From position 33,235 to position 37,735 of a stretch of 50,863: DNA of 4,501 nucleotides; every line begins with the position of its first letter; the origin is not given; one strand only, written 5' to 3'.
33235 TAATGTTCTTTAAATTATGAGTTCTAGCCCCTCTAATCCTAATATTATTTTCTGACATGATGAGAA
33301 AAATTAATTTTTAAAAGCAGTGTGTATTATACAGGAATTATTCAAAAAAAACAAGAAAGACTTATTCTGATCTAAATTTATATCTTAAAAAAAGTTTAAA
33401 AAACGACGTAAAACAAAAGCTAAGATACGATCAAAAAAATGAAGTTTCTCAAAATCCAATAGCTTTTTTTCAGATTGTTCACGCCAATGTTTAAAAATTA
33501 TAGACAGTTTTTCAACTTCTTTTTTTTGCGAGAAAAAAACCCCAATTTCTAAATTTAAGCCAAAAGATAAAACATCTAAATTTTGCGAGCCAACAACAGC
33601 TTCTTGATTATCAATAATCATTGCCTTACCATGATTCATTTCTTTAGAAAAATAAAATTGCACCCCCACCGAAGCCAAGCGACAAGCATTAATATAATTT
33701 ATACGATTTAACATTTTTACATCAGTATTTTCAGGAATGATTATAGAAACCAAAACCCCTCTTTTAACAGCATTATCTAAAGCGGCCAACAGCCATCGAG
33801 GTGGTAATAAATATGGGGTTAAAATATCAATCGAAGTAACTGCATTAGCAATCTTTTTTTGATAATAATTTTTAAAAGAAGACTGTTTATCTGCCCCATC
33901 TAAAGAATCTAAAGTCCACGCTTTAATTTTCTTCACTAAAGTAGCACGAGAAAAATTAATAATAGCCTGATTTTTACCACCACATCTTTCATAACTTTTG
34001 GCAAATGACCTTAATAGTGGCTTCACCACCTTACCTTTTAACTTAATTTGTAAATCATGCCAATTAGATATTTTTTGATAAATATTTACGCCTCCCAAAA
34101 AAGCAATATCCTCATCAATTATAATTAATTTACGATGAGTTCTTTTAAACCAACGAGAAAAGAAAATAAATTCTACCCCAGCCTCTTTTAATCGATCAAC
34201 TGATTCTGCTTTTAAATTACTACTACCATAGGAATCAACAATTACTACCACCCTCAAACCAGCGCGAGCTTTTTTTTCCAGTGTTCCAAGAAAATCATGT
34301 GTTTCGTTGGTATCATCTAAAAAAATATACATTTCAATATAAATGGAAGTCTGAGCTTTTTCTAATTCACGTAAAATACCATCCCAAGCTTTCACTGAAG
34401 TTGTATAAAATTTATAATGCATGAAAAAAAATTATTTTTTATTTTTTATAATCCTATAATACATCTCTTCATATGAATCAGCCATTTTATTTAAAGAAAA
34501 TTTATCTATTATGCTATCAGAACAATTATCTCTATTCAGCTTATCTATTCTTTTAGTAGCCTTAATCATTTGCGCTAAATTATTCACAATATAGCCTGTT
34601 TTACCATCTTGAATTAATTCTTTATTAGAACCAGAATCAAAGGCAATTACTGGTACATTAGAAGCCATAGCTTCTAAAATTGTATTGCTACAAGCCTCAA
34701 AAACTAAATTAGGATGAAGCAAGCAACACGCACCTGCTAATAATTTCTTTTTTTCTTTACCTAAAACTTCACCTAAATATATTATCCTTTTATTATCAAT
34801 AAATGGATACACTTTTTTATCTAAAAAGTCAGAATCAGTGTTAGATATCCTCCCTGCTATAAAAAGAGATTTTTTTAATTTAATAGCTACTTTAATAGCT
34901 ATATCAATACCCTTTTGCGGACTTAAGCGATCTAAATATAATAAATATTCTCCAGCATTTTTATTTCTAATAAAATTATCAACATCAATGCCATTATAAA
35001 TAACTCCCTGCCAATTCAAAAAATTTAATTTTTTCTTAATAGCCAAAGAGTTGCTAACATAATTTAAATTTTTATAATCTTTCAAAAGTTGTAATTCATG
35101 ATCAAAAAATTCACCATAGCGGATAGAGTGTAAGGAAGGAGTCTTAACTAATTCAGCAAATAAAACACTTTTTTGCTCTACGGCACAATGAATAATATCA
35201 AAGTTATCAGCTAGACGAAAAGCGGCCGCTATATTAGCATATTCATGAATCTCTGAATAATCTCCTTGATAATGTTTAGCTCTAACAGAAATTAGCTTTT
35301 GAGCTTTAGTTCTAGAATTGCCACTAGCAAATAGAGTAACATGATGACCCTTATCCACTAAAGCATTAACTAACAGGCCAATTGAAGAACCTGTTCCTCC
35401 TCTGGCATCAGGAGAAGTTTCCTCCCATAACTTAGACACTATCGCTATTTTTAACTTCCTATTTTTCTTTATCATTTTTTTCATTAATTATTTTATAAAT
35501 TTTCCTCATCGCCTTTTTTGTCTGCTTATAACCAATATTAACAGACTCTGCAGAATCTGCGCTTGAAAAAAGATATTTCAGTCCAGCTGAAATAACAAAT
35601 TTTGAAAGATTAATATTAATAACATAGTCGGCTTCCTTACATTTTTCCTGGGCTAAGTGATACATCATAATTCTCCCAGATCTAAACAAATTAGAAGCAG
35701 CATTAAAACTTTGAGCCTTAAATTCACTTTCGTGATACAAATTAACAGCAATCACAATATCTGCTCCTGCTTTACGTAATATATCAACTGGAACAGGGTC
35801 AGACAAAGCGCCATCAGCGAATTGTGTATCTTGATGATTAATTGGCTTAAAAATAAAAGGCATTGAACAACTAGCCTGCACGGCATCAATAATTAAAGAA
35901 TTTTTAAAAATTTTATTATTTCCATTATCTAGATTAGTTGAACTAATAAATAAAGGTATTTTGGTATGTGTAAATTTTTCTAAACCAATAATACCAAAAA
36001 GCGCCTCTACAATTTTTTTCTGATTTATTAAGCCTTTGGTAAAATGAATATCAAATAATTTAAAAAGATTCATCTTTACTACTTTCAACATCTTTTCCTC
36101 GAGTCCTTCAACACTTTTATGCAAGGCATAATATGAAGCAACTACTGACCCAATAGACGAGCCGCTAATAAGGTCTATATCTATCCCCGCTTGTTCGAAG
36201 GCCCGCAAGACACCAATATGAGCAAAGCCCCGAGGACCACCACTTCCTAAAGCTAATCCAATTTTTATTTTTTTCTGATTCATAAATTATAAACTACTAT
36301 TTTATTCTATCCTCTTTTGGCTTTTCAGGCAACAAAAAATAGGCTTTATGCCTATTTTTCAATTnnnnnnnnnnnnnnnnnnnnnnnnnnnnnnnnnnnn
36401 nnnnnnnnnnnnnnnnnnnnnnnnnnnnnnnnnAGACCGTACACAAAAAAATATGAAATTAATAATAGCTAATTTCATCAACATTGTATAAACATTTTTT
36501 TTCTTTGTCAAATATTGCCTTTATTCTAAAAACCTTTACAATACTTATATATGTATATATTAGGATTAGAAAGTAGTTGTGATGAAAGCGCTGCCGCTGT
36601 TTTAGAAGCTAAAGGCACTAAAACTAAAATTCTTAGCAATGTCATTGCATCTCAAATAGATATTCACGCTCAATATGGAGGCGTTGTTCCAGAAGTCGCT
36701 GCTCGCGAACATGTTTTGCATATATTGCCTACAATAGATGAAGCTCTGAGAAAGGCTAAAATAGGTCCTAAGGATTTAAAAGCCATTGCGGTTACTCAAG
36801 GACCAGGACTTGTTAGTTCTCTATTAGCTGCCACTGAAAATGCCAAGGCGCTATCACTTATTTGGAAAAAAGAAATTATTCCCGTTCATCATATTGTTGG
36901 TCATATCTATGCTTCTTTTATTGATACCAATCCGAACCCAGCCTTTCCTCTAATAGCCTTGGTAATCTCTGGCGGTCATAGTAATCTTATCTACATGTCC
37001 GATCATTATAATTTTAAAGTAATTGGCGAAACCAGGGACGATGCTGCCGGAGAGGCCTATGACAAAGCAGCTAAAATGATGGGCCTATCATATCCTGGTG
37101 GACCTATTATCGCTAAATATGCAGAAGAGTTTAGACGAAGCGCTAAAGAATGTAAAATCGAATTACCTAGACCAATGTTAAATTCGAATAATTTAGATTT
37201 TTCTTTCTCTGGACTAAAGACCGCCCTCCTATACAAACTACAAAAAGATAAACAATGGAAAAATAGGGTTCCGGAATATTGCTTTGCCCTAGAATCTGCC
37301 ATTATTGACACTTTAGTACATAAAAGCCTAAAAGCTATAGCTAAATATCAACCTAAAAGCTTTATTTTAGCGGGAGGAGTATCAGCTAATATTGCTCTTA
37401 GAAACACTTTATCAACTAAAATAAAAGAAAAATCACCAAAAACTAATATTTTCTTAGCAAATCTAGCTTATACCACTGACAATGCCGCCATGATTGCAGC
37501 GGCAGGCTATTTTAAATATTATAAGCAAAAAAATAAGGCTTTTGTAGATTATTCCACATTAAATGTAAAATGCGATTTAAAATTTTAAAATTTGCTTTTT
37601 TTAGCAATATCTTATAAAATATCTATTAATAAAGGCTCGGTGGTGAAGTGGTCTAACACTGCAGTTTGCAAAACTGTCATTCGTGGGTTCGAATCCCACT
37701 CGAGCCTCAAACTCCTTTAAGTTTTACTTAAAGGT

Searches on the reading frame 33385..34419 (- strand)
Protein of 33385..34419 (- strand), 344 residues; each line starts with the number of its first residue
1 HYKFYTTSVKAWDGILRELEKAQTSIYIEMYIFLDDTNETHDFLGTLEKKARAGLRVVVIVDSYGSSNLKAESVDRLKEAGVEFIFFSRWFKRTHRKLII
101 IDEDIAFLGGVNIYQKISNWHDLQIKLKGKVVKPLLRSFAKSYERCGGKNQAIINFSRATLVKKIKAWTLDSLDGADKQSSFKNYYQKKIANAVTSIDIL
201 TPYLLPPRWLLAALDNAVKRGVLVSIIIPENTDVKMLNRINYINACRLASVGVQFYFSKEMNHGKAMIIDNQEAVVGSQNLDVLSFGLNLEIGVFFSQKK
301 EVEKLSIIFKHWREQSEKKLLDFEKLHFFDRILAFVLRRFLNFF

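Call 57: search_protein_families(library=pfam, proteins=[window:33385-34419:-], max_evalue=0.00001)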
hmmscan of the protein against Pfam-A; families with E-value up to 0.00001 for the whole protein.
window:33385-34419:- (344 aa): 2 families
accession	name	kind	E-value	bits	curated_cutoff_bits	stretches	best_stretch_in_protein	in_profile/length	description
PF13091.12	PLDc_2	-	9.5e-39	132.7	27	2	188-311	3-130/132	PLD-like domain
PF00614.28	PLDc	-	1.3e-09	38.1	21.9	0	93-113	4-24/28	Phospholipase D Active site motif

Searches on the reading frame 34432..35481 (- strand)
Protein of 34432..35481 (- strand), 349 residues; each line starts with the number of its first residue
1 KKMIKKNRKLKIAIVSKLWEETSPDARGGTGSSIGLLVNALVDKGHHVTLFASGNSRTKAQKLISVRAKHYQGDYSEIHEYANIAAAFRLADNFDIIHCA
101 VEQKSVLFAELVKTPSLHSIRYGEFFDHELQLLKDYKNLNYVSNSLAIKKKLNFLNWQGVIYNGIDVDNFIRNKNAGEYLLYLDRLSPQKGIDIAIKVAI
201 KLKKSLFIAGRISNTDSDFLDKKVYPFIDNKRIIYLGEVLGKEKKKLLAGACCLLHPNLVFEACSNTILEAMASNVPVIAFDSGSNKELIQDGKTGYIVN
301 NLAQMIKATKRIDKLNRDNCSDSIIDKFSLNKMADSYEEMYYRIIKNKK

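Call 57: search_protein_families(library=pfam, proteins=[window:34432-35481:-], max_evalue=0.00001)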
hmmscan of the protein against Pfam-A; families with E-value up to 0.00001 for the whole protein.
window:34432-35481:- (349 aa): 3 families
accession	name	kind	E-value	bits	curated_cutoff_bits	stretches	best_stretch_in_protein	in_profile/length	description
PF00534.26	Glycos_transf_1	-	2e-20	73.5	26.4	1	175-319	13-159/172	Glycosyl transferases group 1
PF13692.12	Glyco_trans_1_4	-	7.1e-19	68.9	27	1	179-311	3-138/142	Glycosyl transferases group 1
PF13439.12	Glyco_transf_4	-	7.4e-08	33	28.5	1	28-100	2-79/170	Glycosyltransferase Family 4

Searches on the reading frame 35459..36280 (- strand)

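Call 57: search_protein_families(library=pfam, proteins=[window:35459-36280:-], max_evalue=0.00001)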
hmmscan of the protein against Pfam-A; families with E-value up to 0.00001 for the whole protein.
window:35459-36280:- (273 aa): 1 family
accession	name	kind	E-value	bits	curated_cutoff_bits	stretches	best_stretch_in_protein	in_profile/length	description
PF01734.28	Patatin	-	6.2e-36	124.8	27.7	1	9-168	1-190/191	Patatin-like phospholipase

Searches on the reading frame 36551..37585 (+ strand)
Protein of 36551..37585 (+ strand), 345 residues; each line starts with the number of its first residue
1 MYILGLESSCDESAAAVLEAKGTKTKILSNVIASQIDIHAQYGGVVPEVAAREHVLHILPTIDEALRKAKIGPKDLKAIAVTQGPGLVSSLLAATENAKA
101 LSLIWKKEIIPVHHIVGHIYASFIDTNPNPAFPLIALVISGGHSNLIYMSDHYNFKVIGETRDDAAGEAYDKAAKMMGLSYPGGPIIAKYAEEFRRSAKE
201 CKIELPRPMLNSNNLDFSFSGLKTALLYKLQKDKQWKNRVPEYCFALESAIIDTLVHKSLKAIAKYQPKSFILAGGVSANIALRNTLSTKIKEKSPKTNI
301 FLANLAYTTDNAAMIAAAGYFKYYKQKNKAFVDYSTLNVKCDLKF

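Call 57: search_protein_families(library=pfam, proteins=[window:36551-37585:+], max_evalue=0.00001)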
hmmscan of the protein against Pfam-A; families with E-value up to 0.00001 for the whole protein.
window:36551-37585:+ (345 aa): 1 family
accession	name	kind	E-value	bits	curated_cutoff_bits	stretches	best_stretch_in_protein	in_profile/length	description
PF00814.31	TsaD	-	4.6e-84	282.7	24.8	1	26-316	1-263/264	tRNA N6-adenosine threonylcarbamoyltransferase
